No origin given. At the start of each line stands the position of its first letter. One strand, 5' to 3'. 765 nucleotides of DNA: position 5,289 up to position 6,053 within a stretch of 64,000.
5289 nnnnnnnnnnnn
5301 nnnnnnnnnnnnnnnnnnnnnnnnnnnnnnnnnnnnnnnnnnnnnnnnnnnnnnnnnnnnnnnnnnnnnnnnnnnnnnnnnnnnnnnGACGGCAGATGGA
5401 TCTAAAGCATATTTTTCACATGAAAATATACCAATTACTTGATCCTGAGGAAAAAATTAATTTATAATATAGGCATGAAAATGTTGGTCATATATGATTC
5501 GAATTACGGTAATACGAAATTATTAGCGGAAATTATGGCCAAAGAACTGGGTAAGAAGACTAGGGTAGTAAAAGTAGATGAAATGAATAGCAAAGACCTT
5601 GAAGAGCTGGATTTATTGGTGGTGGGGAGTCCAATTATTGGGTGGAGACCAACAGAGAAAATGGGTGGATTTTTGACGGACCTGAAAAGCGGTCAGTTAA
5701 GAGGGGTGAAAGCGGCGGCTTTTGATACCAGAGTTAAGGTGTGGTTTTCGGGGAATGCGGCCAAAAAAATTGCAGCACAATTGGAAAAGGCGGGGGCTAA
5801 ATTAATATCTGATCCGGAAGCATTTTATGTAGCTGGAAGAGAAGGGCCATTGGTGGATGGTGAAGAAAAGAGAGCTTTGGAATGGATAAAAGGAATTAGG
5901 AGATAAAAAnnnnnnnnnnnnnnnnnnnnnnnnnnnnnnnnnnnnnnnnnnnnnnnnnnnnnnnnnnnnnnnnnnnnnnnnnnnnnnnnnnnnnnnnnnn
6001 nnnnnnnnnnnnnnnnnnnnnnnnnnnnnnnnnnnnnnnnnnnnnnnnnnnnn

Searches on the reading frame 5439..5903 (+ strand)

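Call 40: search_protein_families(library=pfam, proteins=[window:5439-5903:+], max_evalue=0.00001)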
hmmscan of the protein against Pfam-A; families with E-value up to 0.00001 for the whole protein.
window:5439-5903:+ (155 aa): 3 families
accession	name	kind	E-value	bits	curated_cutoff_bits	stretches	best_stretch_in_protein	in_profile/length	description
PF00258.30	Flavodoxin_1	-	2.2e-13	51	25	1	17-149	1-143/143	Flavodoxin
PF12724.12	Flavodoxin_5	-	2.4e-09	38.1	27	1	16-95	1-81/145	Flavodoxin domain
PF12641.12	Flavodoxin_3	-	4.7e-08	33.5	27.5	1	16-96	1-80/160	Flavodoxin domain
